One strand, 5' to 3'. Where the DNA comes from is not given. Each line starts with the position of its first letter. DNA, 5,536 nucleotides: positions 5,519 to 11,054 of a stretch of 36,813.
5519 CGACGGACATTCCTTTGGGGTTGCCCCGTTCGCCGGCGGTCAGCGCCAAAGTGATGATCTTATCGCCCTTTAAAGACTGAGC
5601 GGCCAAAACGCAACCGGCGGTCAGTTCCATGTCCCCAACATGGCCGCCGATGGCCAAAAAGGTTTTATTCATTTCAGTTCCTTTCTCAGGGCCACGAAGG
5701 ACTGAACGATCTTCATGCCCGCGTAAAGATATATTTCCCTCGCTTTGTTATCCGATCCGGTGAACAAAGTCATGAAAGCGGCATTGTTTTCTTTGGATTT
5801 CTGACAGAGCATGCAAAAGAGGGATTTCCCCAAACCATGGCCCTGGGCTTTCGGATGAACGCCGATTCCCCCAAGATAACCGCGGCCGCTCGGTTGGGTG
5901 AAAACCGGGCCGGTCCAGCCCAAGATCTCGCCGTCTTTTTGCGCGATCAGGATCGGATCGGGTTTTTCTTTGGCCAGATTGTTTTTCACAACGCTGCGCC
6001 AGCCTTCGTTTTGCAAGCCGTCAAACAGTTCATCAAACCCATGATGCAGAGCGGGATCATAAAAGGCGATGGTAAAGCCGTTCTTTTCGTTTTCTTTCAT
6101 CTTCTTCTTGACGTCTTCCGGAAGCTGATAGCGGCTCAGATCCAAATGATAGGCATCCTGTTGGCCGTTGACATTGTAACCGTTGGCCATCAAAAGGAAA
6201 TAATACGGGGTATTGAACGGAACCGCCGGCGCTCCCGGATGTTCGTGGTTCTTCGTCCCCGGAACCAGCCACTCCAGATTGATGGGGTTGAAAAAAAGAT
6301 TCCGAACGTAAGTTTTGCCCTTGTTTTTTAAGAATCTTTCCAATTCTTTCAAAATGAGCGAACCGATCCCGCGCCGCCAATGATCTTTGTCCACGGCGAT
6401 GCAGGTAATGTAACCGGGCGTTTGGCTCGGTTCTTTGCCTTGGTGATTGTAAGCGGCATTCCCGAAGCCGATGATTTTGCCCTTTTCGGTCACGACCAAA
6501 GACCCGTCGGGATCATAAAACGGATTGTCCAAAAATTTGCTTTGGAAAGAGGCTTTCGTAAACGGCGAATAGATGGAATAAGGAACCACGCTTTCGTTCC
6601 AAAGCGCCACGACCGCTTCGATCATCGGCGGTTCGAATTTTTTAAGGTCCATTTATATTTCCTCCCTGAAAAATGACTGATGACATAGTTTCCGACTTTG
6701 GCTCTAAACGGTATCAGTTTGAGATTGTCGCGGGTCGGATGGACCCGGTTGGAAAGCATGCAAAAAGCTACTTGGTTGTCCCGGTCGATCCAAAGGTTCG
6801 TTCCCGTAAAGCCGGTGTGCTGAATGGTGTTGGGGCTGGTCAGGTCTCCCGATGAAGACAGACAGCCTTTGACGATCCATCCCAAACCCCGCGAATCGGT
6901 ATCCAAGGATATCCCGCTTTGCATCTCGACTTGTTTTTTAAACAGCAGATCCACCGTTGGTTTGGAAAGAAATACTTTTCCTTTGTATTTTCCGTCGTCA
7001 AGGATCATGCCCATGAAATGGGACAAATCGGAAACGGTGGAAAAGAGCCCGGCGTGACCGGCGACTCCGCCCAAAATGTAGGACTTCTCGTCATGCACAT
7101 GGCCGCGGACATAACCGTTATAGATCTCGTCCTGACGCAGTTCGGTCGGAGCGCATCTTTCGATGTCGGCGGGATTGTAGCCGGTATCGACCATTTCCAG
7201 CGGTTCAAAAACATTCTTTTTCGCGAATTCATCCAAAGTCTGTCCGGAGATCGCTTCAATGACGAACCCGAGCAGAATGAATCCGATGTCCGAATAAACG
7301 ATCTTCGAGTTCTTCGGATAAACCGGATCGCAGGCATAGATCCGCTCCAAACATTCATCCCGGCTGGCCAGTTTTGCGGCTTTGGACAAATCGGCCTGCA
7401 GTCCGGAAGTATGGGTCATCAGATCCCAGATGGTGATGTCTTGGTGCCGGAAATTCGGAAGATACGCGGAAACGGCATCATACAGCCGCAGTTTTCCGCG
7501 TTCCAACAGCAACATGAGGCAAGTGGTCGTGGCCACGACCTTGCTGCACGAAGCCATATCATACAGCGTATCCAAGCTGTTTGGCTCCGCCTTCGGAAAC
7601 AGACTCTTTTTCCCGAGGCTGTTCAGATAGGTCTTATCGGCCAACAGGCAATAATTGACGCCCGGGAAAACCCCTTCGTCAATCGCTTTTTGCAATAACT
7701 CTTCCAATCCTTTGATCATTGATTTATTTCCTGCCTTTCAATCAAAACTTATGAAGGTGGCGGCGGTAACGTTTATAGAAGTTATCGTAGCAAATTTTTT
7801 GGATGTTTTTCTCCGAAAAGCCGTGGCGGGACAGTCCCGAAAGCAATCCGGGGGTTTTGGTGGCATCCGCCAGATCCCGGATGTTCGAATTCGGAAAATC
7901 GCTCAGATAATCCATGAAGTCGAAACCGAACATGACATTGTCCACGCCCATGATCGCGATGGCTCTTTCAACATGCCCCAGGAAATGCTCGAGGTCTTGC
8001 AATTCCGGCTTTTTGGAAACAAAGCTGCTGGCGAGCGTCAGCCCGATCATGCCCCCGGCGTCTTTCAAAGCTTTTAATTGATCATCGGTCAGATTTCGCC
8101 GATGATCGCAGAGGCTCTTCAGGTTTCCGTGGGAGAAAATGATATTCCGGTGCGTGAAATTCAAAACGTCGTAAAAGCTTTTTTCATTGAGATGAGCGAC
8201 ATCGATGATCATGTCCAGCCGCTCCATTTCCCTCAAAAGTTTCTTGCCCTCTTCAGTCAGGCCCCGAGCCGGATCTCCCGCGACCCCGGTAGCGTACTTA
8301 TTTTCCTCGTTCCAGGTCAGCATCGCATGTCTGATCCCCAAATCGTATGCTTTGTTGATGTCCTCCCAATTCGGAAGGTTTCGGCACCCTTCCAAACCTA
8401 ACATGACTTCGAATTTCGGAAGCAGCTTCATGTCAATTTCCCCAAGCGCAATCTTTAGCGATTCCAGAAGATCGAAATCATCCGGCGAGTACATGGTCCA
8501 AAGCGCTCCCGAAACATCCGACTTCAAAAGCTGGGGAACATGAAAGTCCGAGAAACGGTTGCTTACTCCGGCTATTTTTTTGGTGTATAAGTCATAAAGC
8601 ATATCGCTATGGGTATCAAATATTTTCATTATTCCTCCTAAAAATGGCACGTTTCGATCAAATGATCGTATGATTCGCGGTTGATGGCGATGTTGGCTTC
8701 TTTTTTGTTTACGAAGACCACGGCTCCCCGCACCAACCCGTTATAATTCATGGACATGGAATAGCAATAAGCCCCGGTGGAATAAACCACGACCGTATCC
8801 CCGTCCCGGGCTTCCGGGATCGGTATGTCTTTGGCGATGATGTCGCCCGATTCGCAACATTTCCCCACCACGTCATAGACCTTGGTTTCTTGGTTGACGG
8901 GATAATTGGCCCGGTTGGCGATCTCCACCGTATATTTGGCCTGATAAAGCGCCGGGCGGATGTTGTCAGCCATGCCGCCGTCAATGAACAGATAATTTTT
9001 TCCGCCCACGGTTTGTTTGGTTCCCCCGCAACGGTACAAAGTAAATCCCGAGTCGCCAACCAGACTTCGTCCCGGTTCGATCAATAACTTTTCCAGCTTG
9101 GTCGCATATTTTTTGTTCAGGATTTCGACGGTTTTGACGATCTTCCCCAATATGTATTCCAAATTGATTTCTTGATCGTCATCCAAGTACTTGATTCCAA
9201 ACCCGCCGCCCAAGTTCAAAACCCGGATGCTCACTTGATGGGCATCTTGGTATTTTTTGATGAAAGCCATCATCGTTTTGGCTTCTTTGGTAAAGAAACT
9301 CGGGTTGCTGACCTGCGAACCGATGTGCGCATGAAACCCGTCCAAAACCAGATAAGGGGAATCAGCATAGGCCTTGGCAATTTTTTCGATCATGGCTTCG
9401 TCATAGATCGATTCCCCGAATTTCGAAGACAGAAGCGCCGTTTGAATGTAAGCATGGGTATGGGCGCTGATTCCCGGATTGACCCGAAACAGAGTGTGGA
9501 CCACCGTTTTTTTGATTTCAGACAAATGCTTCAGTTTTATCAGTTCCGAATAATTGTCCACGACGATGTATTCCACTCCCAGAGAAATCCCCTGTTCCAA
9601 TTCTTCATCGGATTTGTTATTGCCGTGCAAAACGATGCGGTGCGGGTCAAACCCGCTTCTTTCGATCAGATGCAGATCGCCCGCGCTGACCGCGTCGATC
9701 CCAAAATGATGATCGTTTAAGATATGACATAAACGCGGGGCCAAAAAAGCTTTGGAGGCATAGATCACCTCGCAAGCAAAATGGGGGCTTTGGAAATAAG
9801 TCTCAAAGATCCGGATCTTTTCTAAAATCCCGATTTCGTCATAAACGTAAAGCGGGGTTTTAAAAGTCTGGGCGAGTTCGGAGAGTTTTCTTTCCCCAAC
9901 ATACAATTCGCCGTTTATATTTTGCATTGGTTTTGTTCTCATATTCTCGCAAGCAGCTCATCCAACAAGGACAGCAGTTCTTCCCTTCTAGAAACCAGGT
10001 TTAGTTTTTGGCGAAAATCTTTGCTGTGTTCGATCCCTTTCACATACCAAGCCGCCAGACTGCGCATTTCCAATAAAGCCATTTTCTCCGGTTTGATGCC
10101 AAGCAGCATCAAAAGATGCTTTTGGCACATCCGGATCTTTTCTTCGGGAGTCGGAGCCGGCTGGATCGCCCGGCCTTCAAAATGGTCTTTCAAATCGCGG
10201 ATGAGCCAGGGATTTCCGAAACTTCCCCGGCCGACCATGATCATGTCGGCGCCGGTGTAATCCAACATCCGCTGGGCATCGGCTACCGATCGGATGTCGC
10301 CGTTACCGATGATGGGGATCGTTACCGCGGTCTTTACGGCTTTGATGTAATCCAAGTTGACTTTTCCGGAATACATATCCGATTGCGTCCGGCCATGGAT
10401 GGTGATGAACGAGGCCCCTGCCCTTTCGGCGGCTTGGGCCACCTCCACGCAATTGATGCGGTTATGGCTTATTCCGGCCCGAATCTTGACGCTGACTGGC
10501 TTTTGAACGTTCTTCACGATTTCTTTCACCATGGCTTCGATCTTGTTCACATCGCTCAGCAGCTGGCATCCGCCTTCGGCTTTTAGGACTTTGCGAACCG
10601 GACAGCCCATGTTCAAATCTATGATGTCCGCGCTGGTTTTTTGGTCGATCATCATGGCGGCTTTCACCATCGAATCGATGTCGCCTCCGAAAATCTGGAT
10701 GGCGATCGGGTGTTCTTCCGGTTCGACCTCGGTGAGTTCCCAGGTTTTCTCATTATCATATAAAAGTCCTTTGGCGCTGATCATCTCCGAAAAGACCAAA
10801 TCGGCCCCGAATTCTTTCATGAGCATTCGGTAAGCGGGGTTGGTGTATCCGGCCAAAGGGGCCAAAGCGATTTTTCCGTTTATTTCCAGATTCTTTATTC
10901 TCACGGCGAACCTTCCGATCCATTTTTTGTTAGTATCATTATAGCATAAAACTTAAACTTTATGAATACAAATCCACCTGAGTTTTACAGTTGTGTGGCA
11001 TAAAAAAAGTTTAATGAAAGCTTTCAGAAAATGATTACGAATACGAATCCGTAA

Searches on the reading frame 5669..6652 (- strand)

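Call 13: search_protein_families(library=pfam, proteins=[window:5669-6652:-], max_evalue=0.001)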
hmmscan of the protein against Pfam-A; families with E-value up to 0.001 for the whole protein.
window:5669-6652:- (327 aa): 5 families
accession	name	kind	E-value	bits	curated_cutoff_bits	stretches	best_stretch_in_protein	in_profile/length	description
PF00583.31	Acetyltransf_1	-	1e-25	90.7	20.7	2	32-116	17-96/116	Acetyltransferase (GNAT) family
PF13508.13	Acetyltransf_7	-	1.1e-16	61.4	27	2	52-114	6-63/84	Acetyltransferase (GNAT) domain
PF13673.13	Acetyltransf_10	-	5.7e-13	49.4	23.6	1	232-316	31-110/128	Acetyltransferase (GNAT) domain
PF08445.16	FR47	-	3.6e-09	36.9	22.1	1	255-308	20-72/86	FR47-like protein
PF13527.13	Acetyltransf_9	-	6.1e-07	29.9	25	0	258-298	73-113/127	Acetyltransferase (GNAT) domain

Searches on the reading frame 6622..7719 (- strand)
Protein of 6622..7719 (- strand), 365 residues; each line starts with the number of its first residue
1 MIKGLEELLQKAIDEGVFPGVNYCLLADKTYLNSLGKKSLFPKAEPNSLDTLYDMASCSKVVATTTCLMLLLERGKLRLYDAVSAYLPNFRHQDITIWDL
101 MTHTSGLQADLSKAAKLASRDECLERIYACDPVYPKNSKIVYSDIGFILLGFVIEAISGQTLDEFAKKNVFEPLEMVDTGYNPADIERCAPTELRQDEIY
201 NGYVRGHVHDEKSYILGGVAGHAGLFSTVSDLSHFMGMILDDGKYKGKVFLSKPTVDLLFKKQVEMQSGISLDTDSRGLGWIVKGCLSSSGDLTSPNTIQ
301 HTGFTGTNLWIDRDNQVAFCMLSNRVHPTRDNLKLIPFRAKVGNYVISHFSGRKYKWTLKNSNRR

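Call 13: search_protein_families(library=pfam, proteins=[window:6622-7719:-], max_evalue=0.001)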
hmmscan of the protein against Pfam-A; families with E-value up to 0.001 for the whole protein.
window:6622-7719:- (365 aa): 1 family
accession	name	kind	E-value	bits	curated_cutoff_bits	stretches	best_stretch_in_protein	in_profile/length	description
PF00144.29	Beta-lactamase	-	2.9e-60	204.6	27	1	6-342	2-327/329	Beta-lactamase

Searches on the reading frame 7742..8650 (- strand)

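Call 13: search_protein_families(library=pfam, proteins=[window:7742-8650:-], max_evalue=0.001)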
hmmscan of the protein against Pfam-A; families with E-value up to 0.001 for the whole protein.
window:7742-8650:- (302 aa): 1 family
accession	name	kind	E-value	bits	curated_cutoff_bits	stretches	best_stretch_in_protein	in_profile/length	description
PF01244.27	Peptidase_M19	-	2.9e-65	221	26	1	78-293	103-315/319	Membrane dipeptidase (Peptidase family M19)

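Call 15: search_protein_families(library=ncbifam, proteins=[window:7742-8650:-], max_evalue=0.001)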
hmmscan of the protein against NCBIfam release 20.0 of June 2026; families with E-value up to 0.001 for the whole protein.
window:7742-8650:- (302 aa): 0 families

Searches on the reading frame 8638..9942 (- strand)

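Call 13: search_protein_families(library=pfam, proteins=[window:8638-9942:-], max_evalue=0.001)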
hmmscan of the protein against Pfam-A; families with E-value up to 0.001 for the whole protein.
window:8638-9942:- (434 aa): 2 families
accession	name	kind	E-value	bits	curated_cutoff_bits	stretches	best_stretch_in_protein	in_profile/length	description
PF02784.22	Orn_Arg_deC_N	-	3.2e-45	154.9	23.4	1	42-295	7-246/247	Pyridoxal-dependent decarboxylase, pyridoxal binding domain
PF00278.28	Orn_DAP_Arg_deC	-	1.3e-19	70.6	23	1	32-390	2-95/95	Pyridoxal-dependent decarboxylase, C-terminal sheet domain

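Call 15: search_protein_families(library=ncbifam, proteins=[window:8638-9942:-], max_evalue=0.001)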
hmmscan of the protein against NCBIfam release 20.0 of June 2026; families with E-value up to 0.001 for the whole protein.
window:8638-9942:- (434 aa): 8 families
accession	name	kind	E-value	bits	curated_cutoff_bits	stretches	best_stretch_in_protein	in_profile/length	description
TIGR01048.1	lysA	equivalog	4.1e-122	407.7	297.9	1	7-430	3-414/417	diaminopimelate decarboxylase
TIGR03099.1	dCO2ase_PEP1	hypoth_equivalog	1e-53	182.9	478.45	1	8-398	3-384/398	pyridoxal-dependent decarboxylase, exosortase A system-associated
NF006515.0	PRK08961.1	equivalog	2.9e-52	177.7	802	1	25-401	499-849/861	bifunctional aspartate kinase/diaminopimelate decarboxylase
NF052544.1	OrLyDeCDokD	equivalog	1.4e-42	145.9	700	1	6-430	19-457/461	ornithine/lysine decarboxylase DokD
NF041039.1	FslC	exception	4.1e-23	81.9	500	1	16-423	15-414/418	rhizoferrin biosystnesis N-citrylornithine decarboxylase FslC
TIGR01047.1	nspC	equivalog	3.8e-10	38.8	409.05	1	28-426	2-374/380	carboxynorspermidine decarboxylase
NF003763.0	PRK05354.1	equivalog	2e-07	30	369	1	125-297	174-348/636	biosynthetic arginine decarboxylase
TIGR01273.1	speA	equivalog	4.3e-07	28.8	624.1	1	125-296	166-339/624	arginine decarboxylase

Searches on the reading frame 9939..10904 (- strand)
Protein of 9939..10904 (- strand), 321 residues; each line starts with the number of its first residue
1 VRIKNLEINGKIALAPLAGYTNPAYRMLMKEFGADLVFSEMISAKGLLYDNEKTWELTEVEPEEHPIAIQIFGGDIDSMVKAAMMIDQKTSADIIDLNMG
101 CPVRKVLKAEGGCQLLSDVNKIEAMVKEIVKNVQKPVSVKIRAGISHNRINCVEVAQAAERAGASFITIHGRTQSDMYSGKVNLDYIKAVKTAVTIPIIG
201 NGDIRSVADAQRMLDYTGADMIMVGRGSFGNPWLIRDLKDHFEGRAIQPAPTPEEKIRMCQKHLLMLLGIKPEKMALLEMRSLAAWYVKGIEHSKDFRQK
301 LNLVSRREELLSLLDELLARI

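Call 13: search_protein_families(library=pfam, proteins=[window:9939-10904:-], max_evalue=0.001)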
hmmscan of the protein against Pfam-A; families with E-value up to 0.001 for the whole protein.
window:9939-10904:- (321 aa): 4 families
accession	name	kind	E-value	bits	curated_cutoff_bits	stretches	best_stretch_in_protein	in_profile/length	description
PF01207.24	Dus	-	1.4e-87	294.2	20.4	1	14-315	2-303/311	Dihydrouridine synthase (Dus)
PF01180.27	DHO_dh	-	5.1e-11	42.7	27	2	58-150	88-173/291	Dihydroorotate dehydrogenase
PF00977.27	His_biosynth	-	5e-07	29.8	23.6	1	151-247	30-124/228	Histidine biosynthesis protein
PF01680.23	SOR_SNZ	-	0.00029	21.2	27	0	152-222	22-96/207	SOR/SNZ family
